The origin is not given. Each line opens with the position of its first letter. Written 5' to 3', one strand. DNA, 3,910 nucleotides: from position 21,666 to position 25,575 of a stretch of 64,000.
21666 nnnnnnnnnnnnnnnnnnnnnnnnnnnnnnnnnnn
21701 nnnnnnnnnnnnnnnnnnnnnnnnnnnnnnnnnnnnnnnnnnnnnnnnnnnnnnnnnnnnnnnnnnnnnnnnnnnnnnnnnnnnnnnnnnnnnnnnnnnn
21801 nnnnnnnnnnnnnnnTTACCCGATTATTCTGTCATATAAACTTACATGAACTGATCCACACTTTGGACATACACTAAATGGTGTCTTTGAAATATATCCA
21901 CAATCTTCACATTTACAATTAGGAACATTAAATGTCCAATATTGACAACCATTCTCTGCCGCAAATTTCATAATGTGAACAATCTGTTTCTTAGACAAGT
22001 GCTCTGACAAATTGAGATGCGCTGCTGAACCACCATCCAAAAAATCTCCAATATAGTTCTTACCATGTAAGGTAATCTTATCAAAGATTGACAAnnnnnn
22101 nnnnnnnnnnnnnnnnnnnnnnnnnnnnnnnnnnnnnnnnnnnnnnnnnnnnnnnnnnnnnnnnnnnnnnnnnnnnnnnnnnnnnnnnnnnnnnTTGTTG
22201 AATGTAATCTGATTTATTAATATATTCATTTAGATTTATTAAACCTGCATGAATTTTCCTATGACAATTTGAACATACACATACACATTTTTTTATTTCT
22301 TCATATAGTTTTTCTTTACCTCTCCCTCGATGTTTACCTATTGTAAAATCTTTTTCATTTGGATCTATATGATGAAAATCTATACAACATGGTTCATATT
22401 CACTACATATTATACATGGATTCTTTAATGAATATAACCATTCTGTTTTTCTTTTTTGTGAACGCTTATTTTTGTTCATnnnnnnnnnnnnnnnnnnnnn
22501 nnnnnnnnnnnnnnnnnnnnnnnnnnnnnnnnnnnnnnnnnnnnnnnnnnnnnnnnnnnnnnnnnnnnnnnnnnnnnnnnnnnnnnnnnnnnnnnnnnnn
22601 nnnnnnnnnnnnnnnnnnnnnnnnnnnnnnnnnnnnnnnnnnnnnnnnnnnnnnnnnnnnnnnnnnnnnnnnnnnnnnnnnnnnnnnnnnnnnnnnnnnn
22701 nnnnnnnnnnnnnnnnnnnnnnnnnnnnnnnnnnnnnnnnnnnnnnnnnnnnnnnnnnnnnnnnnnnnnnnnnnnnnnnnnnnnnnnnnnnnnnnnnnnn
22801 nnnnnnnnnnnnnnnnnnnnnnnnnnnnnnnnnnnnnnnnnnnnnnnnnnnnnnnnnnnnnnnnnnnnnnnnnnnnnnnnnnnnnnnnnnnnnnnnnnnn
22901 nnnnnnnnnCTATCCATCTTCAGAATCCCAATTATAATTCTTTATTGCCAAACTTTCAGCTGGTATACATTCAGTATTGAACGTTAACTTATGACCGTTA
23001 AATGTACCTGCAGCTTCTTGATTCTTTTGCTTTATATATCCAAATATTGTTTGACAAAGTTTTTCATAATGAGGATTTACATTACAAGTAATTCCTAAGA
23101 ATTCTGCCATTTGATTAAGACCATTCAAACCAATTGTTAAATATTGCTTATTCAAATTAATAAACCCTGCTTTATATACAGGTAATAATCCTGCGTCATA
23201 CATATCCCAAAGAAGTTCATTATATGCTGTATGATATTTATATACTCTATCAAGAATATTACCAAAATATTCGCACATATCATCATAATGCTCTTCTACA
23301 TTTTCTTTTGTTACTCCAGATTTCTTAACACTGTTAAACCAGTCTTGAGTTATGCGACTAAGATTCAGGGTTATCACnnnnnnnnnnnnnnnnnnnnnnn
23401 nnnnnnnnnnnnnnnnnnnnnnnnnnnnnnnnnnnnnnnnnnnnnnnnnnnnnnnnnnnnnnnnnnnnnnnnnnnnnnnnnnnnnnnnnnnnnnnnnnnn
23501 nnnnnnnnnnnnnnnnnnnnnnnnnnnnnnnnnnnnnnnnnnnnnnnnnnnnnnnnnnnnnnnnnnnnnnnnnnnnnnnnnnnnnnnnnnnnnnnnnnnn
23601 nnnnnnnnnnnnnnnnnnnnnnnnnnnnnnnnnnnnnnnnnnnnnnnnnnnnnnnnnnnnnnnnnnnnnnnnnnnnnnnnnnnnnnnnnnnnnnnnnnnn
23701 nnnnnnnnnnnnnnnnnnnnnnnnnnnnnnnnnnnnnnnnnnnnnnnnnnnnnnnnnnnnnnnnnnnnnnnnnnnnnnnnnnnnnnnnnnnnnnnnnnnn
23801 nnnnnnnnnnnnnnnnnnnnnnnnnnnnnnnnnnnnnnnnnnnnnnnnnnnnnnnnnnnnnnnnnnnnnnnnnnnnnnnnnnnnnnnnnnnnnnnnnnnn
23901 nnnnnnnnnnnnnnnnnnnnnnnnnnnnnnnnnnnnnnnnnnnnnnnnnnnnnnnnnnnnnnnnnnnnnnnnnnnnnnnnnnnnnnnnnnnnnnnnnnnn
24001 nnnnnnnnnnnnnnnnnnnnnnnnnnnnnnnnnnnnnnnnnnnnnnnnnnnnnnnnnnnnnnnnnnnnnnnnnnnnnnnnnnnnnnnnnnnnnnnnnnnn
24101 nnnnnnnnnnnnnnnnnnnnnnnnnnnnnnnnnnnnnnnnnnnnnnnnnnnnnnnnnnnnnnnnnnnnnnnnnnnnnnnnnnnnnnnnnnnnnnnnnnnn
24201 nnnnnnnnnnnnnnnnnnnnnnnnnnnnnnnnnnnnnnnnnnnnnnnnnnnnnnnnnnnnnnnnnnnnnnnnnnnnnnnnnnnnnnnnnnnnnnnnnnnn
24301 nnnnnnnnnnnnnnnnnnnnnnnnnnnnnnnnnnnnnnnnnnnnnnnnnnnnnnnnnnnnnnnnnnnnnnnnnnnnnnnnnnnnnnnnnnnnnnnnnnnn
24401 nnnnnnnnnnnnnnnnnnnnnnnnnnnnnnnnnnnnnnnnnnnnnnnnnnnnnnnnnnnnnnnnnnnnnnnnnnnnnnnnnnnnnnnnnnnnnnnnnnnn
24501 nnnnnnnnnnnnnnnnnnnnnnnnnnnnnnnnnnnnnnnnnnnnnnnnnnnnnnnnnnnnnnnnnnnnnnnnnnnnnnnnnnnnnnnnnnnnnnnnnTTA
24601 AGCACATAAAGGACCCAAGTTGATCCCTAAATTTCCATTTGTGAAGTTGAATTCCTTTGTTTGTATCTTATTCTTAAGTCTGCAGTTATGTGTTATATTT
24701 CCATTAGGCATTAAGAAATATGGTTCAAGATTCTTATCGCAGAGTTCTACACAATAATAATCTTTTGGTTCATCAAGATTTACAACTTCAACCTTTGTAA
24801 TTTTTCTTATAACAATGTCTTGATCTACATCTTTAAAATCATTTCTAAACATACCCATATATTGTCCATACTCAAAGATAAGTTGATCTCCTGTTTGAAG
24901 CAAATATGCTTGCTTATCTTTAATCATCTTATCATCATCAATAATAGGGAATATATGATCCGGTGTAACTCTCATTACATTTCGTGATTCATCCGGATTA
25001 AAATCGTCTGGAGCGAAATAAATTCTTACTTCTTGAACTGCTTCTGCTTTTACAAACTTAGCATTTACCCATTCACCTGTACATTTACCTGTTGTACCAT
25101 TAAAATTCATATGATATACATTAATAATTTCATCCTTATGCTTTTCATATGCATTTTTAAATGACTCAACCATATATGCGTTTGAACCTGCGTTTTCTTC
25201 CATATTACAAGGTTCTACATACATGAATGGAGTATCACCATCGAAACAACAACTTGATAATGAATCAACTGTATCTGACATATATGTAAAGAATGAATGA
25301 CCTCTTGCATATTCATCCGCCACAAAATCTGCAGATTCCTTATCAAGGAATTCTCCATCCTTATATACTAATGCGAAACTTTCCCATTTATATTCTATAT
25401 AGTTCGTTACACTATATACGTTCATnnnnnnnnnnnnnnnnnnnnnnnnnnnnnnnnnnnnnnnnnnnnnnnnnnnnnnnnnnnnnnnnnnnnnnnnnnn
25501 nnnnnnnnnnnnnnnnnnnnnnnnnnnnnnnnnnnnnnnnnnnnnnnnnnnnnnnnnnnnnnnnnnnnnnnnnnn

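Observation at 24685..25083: Mini-intein in NrdD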

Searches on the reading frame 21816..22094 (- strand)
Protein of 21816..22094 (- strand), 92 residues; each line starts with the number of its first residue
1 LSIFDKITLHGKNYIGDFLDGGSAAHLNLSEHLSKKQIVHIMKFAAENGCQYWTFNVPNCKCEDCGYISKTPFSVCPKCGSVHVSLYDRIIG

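Call 6: search_protein_families(library=ncbifam, proteins=[window:21816-22094:-], max_evalue=0.1)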
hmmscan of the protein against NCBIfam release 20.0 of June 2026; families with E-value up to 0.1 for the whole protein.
window:21816-22094:- (92 aa): 10 families
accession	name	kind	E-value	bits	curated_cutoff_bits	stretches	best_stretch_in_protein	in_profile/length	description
TIGR02827.1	RNR_anaer_Bdell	equivalog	2e-27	96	568.3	1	3-92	487-575/596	anaerobic ribonucleoside-triphosphate reductase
NF006127.0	PRK08271.1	equivalog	1.3e-24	86.6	545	1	2-92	515-604/631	anaerobic ribonucleoside-triphosphate reductase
TIGR02487.1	NrdD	equivalog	1.3e-14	53.7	326.35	1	2-92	471-559/581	anaerobic ribonucleoside-triphosphate reductase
NF006358.0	PRK08579.1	equivalog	8.2e-09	34.2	585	1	13-92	521-600/624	anaerobic ribonucleoside triphosphate reductase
NF005497.0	PRK07111.1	equivalog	1.5e-07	30.2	764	1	2-92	631-720/746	anaerobic ribonucleoside triphosphate reductase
NF011292.0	PRK14704.1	equivalog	0.00059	18.5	736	1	2-90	502-589/618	anaerobic ribonucleoside triphosphate reductase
NF006126.0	PRK08270.1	equivalog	0.00096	17.5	548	1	18-90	585-657/684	ribonucleoside triphosphate reductase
TIGR04165.1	methano_modCys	hypoth_equivalog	0.00098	19.3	60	0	57-68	34-45/50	TIGR04165 family Cys-rich peptide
NF033497.1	rubre_like_arch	subfamily_domain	0.038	13.7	32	1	62-80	3-23/34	rubrerythrin-like domain-containing protein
NF006732.0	PRK09263.1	equivalog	0.042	12.2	657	1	36-81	619-667/712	anaerobic ribonucleoside-triphosphate reductase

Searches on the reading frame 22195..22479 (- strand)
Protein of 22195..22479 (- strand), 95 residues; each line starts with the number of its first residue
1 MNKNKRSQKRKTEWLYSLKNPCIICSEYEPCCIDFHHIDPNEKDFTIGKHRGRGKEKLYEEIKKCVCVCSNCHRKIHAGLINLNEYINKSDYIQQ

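Call 53: search_protein_families(library=pfam, proteins=[window:22195-22479:-], max_evalue=0.01)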
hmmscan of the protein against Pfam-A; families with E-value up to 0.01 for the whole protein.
seq(95 aa): 0 families

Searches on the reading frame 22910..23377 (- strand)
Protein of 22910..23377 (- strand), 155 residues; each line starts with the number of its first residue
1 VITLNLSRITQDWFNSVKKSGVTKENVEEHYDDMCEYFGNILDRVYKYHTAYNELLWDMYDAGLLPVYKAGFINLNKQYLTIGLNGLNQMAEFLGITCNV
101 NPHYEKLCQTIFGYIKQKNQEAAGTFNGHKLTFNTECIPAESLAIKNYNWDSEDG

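Call 6: search_protein_families(library=ncbifam, proteins=[window:22910-23377:-], max_evalue=0.1)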
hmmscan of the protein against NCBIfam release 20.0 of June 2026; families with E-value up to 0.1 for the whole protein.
window:22910-23377:- (155 aa): 4 families
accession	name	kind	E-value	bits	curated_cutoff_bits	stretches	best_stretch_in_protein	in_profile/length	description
TIGR02827.1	RNR_anaer_Bdell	equivalog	1.4e-31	109.7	568.3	1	26-155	340-465/596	anaerobic ribonucleoside-triphosphate reductase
NF006127.0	PRK08271.1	equivalog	4.2e-31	108.1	545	1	31-153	372-491/631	anaerobic ribonucleoside-triphosphate reductase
NF006126.0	PRK08270.1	equivalog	0.00012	20.5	548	1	52-144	442-533/684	ribonucleoside triphosphate reductase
NF053839.1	CPFASynBruc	equivalog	0.083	11.8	600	0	4-54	99-149/410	cyclopropane fatty acid synthase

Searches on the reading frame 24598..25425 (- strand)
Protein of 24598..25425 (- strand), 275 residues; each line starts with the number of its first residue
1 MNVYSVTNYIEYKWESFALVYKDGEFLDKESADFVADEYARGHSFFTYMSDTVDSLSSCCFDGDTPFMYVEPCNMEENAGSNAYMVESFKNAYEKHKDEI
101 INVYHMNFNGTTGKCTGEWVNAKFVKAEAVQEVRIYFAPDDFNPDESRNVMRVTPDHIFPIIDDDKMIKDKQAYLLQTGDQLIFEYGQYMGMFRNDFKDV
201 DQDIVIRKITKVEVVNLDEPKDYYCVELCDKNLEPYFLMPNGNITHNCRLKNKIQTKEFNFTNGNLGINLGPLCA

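Call 4: search_protein_families(library=pfam, proteins=[window:24598-25425:-], max_evalue=1)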
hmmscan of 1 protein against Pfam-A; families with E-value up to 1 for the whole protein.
window:24598-25425:- (275 aa): 1 family
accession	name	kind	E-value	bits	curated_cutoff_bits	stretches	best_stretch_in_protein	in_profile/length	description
PF14890.11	Intein_splicing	-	6.2e-06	26.5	35.8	1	150-247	60-155/155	Intein splicing domain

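Call 6: search_protein_families(library=ncbifam, proteins=[window:24598-25425:-], max_evalue=0.1)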
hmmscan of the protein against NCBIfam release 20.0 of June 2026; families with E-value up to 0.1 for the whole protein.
window:24598-25425:- (275 aa): 3 families
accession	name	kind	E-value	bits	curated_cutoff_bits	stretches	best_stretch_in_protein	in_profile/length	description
TIGR02827.1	RNR_anaer_Bdell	equivalog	1.3e-16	60.3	568.3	1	16-60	257-301/596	anaerobic ribonucleoside-triphosphate reductase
NF006127.0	PRK08271.1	equivalog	1.7e-13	50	545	1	16-60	285-329/631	anaerobic ribonucleoside-triphosphate reductase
NF041769.1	acyl_LnsA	equivalog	0.0017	18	225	1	86-129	79-121/183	lipoprotein N-acylation protein LnsA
